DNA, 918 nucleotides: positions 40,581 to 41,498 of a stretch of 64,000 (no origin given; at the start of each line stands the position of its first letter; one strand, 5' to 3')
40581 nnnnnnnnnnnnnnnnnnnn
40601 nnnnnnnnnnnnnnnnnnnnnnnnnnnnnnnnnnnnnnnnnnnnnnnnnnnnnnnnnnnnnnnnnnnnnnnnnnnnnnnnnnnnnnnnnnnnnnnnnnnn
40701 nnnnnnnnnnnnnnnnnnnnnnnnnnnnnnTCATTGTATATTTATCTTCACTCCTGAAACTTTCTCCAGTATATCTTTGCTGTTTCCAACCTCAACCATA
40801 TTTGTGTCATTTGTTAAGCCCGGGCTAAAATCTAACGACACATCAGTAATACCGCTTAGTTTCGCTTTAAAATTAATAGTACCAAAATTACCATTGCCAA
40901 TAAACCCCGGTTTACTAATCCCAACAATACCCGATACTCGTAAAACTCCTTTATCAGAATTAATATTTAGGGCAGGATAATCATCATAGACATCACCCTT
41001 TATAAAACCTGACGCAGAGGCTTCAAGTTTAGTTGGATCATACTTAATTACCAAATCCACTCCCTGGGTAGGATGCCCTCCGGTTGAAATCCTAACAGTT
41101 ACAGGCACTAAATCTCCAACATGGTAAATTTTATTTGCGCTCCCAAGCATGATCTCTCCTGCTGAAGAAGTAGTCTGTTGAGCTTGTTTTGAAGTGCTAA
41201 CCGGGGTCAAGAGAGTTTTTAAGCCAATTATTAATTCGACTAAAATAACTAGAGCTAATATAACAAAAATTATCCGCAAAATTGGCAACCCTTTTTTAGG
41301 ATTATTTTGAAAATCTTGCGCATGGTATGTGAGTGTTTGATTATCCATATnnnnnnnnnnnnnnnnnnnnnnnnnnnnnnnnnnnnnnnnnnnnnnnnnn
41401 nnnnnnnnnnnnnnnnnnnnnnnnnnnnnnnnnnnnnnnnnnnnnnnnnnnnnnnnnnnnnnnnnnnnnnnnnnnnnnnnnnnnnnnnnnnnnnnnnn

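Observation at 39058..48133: Surface-protein locus with cohesin-like and dockerin-like modules, three large Cys-rich paralogs and an adjacent XerC/D-type recombinase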

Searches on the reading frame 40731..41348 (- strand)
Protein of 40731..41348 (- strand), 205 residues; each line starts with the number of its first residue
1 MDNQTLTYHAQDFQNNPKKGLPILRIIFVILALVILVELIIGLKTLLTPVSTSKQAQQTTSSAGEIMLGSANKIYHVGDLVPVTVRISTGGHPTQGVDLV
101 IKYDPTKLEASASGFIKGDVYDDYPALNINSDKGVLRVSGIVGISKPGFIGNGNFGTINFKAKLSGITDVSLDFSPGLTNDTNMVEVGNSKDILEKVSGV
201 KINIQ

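Call 3: search_protein_families(library=pfam, proteins=[window:40731-41348:-], max_evalue=1)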
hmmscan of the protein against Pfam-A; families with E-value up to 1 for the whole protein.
window:40731-41348:- (205 aa): 2 families
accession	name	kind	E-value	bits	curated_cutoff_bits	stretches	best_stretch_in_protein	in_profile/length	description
PF00963.24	Cohesin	-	1.2e-09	39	24.1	1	68-182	5-124/139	Cohesin domain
PF23315.1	PEX6_4th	-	0.061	14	27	1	44-89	12-57/140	PEX6 fourth domain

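Call 4: search_protein_families(library=ncbifam, proteins=[window:40731-41348:-], max_evalue=1)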
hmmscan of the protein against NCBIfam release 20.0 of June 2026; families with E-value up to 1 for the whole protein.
window:40731-41348:- (205 aa): 1 family
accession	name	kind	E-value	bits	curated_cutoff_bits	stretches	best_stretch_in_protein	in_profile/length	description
NF033598.2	elast_bind_EbpS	equivalog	0.044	12.7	300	1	9-60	291-342/498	elastin-binding protein EbpS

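Call 12: find_encoding_contigs(protein=window:40731-41348:-, flank=10000, max_places=8)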
Protein window:40731-41348:- (205 aa): 3 contigs read that carry it; 2 places shown.
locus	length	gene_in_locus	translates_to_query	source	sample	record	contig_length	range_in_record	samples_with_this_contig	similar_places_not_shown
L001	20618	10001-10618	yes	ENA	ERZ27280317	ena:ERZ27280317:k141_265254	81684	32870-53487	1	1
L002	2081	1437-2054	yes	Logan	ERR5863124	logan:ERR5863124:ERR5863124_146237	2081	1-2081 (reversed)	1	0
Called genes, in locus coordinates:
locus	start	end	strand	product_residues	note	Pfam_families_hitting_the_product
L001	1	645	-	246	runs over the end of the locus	PF14559:TPR_19 (weak)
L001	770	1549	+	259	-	PF20772:TACO1_YebC_N, PF01709:Transcrip_reg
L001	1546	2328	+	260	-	PF18900:DUF5656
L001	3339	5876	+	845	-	-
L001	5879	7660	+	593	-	-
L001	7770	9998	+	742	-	PF00404:Dockerin_1 (weak)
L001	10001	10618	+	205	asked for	PF00963:Cohesin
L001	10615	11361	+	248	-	PF00963:Cohesin (weak)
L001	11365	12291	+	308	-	PF02899:Phage_int_SAM_1, PF13102:Phage_int_SAM_5, PF13495:Phage_int_SAM_4 (weak), PF00589:Phage_integrase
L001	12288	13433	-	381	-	-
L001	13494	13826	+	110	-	-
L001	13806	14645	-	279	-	PF01261:AP_endonuc_2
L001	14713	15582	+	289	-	PF01510:Amidase_2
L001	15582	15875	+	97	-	-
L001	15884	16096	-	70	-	-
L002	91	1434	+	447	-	PF00404:Dockerin_1 (weak)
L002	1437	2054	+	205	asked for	PF00963:Cohesin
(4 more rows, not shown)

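Call 28: find_homologous_proteins(query=window:40731-41348:-)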
Query window:40731-41348:- (205 aa): 19 proteins with E <= 0.001 among 326 candidates.
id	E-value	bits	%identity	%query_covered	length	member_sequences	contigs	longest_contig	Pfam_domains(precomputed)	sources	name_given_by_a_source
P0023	4.9e-126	436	100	100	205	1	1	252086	PF00963.25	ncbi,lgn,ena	-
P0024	2.0e-78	281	66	100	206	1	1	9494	PF00963.25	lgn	-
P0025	3.3e-63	231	56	100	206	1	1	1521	-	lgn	-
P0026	6.4e-63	230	57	100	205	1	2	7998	PF00963.25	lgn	-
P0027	3.3e-61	225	55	100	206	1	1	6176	PF00963.25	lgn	-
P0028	4.7e-60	221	55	95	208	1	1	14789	PF00963.25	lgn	-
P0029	4.6e-59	218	55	100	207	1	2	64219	-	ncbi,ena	-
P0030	4.6e-59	218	53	100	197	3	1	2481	PF00963.25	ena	-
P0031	6.9e-59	217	53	100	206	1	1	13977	PF00963.25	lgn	-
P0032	6.4e-58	214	56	92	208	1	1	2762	PF00963.25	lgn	-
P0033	1.9e-57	212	54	100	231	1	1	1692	PF00963.25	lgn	-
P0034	6.2e-56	207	50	100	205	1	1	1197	PF00963.25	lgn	-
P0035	2.1e-55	206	49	100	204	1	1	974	PF00963.25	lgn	-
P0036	2.2e-55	206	52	100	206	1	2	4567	PF00963.25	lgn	-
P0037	1.9e-38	150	41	100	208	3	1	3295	PF00963.25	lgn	-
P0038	9.7e-35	138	42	89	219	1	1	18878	PF00963.25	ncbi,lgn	-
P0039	1.9e-34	137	44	88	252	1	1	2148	PF00963.25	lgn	-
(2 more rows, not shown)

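Call 29: list_cluster_members(proteins=[P0023, P0008, P0029, P0038])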
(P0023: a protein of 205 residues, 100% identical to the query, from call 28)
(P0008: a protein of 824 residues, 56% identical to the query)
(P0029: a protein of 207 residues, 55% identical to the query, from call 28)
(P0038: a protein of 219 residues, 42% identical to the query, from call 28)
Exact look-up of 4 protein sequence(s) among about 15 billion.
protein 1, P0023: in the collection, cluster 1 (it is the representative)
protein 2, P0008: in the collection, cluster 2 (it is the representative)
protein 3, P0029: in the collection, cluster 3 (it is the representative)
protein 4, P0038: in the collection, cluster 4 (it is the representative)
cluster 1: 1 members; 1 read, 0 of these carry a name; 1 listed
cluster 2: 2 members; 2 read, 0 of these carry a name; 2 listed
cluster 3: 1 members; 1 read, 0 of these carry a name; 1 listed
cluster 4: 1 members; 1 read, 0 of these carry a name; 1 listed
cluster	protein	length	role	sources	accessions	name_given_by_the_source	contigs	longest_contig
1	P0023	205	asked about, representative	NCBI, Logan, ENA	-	-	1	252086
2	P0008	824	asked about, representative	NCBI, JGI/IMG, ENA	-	-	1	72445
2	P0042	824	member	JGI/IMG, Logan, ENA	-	-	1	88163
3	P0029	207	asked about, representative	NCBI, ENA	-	-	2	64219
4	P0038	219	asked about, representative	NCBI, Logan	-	-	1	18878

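Call 32: find_related_loci(query=A3, collection=genome_contigs, flank=10000)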
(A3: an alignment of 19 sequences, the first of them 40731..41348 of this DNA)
Query A3 (205 aa) in genome_contigs; peptide patterns used: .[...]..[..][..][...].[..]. (x = any residue, [..] = any of these).
146 stretches matched a pattern; 6 encode a relative of the query (tblastn E <= 1e-3); 6 distinct loci.
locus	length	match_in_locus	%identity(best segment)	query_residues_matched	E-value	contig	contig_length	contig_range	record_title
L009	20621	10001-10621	55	1-205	1e-66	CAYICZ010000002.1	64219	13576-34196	MAG TPA_asm: uncultured Gammaproteobacteria bacterium isolate ERP119705_co18_1 genome assembly, contig: NODE_325_length_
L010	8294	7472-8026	41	25-205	9e-42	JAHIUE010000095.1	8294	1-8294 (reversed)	MAG: Patescibacteria group bacterium isolate MM_PC_MetaG.mb.24 MM_PC_MetaG.mb.24_k141_1798963, whole genome shotgun sequ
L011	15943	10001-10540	42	23-204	2e-40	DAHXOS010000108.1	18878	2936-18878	MAG TPA_asm: bacterium isolate clean1861 k141_252201, whole genome shotgun sequence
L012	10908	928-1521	36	15-205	2e-36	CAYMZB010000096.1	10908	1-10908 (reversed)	MAG TPA_asm: uncultured Gammaproteobacteria bacterium isolate binchicken_co203_489 genome assembly, contig: k141_688228,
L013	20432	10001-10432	44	61-204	7e-33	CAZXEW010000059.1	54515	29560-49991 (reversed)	MAG TPA_asm: uncultured Gammaproteobacteria bacterium isolate binchicken_co203_146 genome assembly, contig: k141_367067,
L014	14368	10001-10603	37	11-205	1e-30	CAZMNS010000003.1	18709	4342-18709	MAG TPA_asm: uncultured Gammaproteobacteria bacterium isolate binchicken_co38_1180 genome assembly, contig: NODE_6227_le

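Call 40: predict_structure(alignment_id=A3)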
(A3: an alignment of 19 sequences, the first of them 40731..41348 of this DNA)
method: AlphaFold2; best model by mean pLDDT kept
length: 205 residues; sequences in the alignment: 19
mean_pLDDT: 84.7   pTM: 0.66
mean pLDDT of the five models: 84.7, 83.7, 83.0, 82.4, 81.2
residues with pLDDT >= 90: 137; 70-90: 32; 50-70: 6; < 50: 30
segments of 3 or more residues with pLDDT < 50: 1-20, 52-61
pLDDT, mean of each block of 10 residues (from residue 1): 40 42 76 90 72 44 88 97 97 95 98 94 95 97 92 97 98 89 92 94 98
secondary structure, 60 per line:
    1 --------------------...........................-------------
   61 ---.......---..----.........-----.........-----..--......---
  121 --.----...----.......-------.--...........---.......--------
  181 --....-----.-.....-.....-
elements in order: H21-47 E64-70 E80-88 E94-102 E115-117 E128-130 E135-141 E152-162 E166-172 E183-186 E194-198 E200-204

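Call 43: fold_search(model_id=the predicted structure, library=pdb)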
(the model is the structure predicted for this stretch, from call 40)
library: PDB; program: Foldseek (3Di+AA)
matches with E <= 10: 1964; with E <= 0.001: 110
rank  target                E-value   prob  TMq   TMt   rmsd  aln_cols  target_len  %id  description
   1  6kgc_A                5.2e-09  1.00  0.57  0.79   2.4       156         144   18  Crystal structure of CaDoc0917(R49D)-CaCohA2 complex at pH 5.4 (released 2020-07-08)
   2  5lxv_A                6.4e-09  1.00  0.53  0.62   4.6       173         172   15  Crystal structure of Ruminococcus flavefaciens scaffoldin C cohesin in complex with a dockerin from an uncharacterized (released 2016-10-19)
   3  5lxv_C                6.7e-09  1.00  0.55  0.65   4.5       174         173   16  Crystal structure of Ruminococcus flavefaciens scaffoldin C cohesin in complex with a dockerin from an uncharacterized (released 2016-10-19)
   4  6kgf_C                7.1e-09  1.00  0.56  0.76   2.5       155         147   19  Crystal structure of CaDoc0917(R16D)-CaCohA2 complex at pH 8.2 (released 2020-07-08)
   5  3ghp_A                7.1e-09  1.00  0.56  0.60   3.7       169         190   20  Structure of the second type II cohesin module from the adaptor ScaA scaffoldin of Acetivibrio cellulolyticus (includi (released 2009-06-23)
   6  5k39_A                9.7e-09  1.00  0.52  0.63   5.4       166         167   19  THE TYPE II COHESIN DOCKERIN COMPLEX FROM CLOSTRIDIUM THERMOCELLUM (released 2017-03-29)
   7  5m0y_A                1.2e-08  1.00  0.49  0.57   6.4       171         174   19  Crystal Structure of the CohScaA-XDocCipB type II complex from Clostridium thermocellum at 1.5Angstrom resolution (released 2017-09-06)
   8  1qzn                  1.4e-08  1.00  0.58  0.69   3.3       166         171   17  Crystal Structure Analysis of a type II cohesin domain from the cellulosome of Acetivibrio cellulolyticus (released 2004-09-21)
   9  4uyp_C                2.0e-08  1.00  0.56  0.77   2.5       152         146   16  High resolution structure of the third cohesin ScaC in complex with the ScaB dockerin with a mutation in the N-termina (released 2015-04-15)
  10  3fnk_B                2.2e-08  1.00  0.55  0.65   4.3       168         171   18  Crystal structure of the second type II cohesin module from the cellulosomal adaptor ScaA scaffoldin of Acetivibrio ce (released 2009-06-23)
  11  6kgd_A                2.3e-08  1.00  0.57  0.79   2.3       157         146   18  Crystal structure of CaDoc0917(R49D)-CaCohA2 complex at pH 8.0 (released 2020-07-08)
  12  3ul4_A                2.4e-08  1.00  0.57  0.79   2.4       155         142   17  Crystal structure of Coh-OlpA(Cthe_3080)-Doc918(Cthe_0918) complex: A novel type I Cohesin-Dockerin complex from Clost (released 2012-11-28)
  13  3fnk_A                2.4e-08  1.00  0.58  0.67   3.4       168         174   19  Crystal structure of the second type II cohesin module from the cellulosomal adaptor ScaA scaffoldin of Acetivibrio ce (released 2009-06-23)
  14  6kge_A                3.3e-08  1.00  0.55  0.77   2.7       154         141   19  Crystal structure of CaDoc0917(R16D)-CaCohA2 complex at pH 5.5 (released 2020-07-08)
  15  4wi0_A                3.5e-08  1.00  0.55  0.66   3.9       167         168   17  Crystal structure of Coh3ScaB-XDoc_M2ScaA complex: A C-terminal interface mutant of type II Cohesin-X-Dockerin complex (released 2015-10-07)
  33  4dh2_C                1.2e-07  1.00  0.52  0.67   3.5       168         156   15  Crystal structure of Coh-OlpC(Cthe_0452)-Doc435(Cthe_0435) complex: A novel type I Cohesin-Dockerin complex from Clost (released 2012-11-28)
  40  4dh2_A                1.9e-07  1.00  0.54  0.68   3.1       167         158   16  Crystal structure of Coh-OlpC(Cthe_0452)-Doc435(Cthe_0435) complex: A novel type I Cohesin-Dockerin complex from Clost (released 2012-11-28)
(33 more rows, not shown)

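Call 46: search_protein_families(library=pfam, proteins=[L010:4095-7388:+, L011:7294-9867:+, L013:4586-9772:+, L014:8024-9913:+, L009:7994-9982:+, L010:3143-4075:+], max_evalue=0.1)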
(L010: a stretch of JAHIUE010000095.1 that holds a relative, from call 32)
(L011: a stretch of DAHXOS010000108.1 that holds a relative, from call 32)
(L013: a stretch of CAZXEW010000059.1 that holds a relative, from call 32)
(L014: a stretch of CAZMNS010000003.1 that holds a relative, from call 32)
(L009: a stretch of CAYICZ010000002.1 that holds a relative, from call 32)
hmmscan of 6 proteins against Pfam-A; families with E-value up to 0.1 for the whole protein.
L010:4095-7388:+ (1097 aa): 1 family
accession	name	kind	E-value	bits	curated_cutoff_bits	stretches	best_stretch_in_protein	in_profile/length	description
PF00404.24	Dockerin_1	-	0.0043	17.7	22.9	1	876-919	6-52/57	Dockerin type I domain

L011:7294-9867:+ (857 aa): 1 family
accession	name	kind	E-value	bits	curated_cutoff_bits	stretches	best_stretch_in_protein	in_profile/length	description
PF00404.24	Dockerin_1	-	0.036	14.7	22.9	0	828-849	2-23/57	Dockerin type I domain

L013:4586-9772:+ (1728 aa): 5 families
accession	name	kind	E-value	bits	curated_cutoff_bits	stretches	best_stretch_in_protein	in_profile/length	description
PF00090.25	TSP_1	-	9.3e-09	35.8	21.6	1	469-513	3-49/49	Thrombospondin type 1 domain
PF00041.27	fn3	-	2.3e-06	28.1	25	1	961-1027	17-75/84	Fibronectin type III domain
PF19028.6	TSP1_spondin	-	2.5e-05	24.9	41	1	468-513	5-52/52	Spondin-like TSP1 domain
PF00404.24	Dockerin_1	-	2.9e-05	24.6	22.9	1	1620-1679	6-53/57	Dockerin type I domain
PF24942.1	Fn3_Dep-1_1st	-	0.081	13.4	26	0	999-1021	56-78/96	Dep-1 first Fn3-like domain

L014:8024-9913:+ (629 aa): 1 family
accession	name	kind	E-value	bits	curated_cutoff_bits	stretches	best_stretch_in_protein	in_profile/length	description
PF00404.24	Dockerin_1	-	1e-06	29.2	22.9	1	524-568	6-53/57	Dockerin type I domain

L009:7994-9982:+ (662 aa): 1 family
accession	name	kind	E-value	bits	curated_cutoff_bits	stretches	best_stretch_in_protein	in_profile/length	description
PF00404.24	Dockerin_1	-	4.7e-08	33.5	22.9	1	568-608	2-47/57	Dockerin type I domain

L010:3143-4075:+ (310 aa): 0 families

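Call 63: search_protein_families(library=ncbifam, proteins=[L009:2962-4029:+], max_evalue=1e-10)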
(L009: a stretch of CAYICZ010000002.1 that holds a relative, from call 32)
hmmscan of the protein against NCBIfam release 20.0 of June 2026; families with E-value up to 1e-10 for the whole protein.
L009:2962-4029:+ (355 aa): 8 families
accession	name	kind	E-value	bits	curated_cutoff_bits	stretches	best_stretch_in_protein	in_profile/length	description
TIGR02224.1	recomb_XerC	equivalog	1e-60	205.7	335.15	1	45-348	2-294/295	tyrosine recombinase XerC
TIGR02225.1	recomb_XerD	equivalog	8.8e-56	189.4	329.6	1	45-347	2-290/290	site-specific tyrosine recombinase XerD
NF040815.2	recomb_XerA_Arch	equivalog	4.6e-52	177.2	220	1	45-336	2-259/263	site-specific tyrosine recombinase/integron integrase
NF001399.0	PRK00283.1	subfamily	8.2e-52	176.3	279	1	43-347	9-299/300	tyrosine recombinase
NF002331.0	PRK01287.1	subfamily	2.1e-33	115.8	371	1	36-351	23-331/365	site-specific tyrosine recombinase XerC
NF003462.0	PRK05084.1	equivalog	4.8e-31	107.8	267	1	183-340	195-353/360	tyrosine recombinase XerS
TIGR02249.1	integrase_gron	subfamily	3.8e-20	72.5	265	0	256-331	220-300/315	integron integrase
NF011946.0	PRK15417.1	equivalog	6.7e-12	45.2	435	0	273-329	257-313/337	integron integrase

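Call 93: search_protein_families(library=pfam, proteins=[L011:10561-11340:+, L013:10442-11158:+, L014:10603-11334:+, L009:10621-11346:+, L012:1521-2267:+, L013:9812-10438:+, L014:9956-10606:+, L011:9887-10546:+], max_evalue=0.01)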
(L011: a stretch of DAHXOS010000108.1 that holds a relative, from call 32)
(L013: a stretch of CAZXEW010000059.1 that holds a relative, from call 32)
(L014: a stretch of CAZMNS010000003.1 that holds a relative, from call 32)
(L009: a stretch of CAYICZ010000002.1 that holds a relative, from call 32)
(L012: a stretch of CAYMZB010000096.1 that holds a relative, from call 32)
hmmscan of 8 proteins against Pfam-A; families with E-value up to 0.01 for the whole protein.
L011:10561-11340:+ (259 aa): 1 family
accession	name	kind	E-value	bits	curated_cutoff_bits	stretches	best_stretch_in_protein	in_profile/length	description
PF00963.24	Cohesin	-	9.5e-07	29.5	24.1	1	39-140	11-119/139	Cohesin domain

L013:10442-11158:+ (238 aa): 1 family
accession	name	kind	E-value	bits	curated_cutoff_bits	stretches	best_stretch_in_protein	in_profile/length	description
PF00963.24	Cohesin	-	9.7e-06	26.3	24.1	1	37-135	9-113/139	Cohesin domain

L014:10603-11334:+ (243 aa): 1 family
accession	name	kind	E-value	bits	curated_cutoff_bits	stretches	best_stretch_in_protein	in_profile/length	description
PF00963.24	Cohesin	-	0.00032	21.3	24.1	1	37-145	11-126/139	Cohesin domain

L009:10621-11346:+ (241 aa): 1 family
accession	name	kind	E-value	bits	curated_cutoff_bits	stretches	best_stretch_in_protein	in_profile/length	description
PF00963.24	Cohesin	-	2.3e-06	28.3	24.1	1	54-142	30-126/139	Cohesin domain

L012:1521-2267:+ (248 aa): 2 families
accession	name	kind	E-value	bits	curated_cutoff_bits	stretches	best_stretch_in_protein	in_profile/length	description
PF00963.24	Cohesin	-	6.4e-09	36.6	24.1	1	32-147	3-123/139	Cohesin domain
PF22544.2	HYDIN_VesB_CFA65-like_Ig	-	0.0077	16.9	25.5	0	25-76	42-94/100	HYDIN/CFA65/VesB-like, Ig-like domain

L013:9812-10438:+ (208 aa): 1 family
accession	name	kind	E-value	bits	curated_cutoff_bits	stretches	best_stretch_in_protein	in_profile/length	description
PF00963.24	Cohesin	-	1.3e-07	32.3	24.1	1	72-187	5-125/139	Cohesin domain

L014:9956-10606:+ (216 aa): 1 family
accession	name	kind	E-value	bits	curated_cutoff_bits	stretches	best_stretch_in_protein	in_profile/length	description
PF00963.24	Cohesin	-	5.7e-10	40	24.1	1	84-199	11-130/139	Cohesin domain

L011:9887-10546:+ (219 aa): 1 family
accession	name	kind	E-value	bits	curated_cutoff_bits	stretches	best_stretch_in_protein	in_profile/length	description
PF00963.24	Cohesin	-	3.3e-11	44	24.1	1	84-218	5-139/139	Cohesin domain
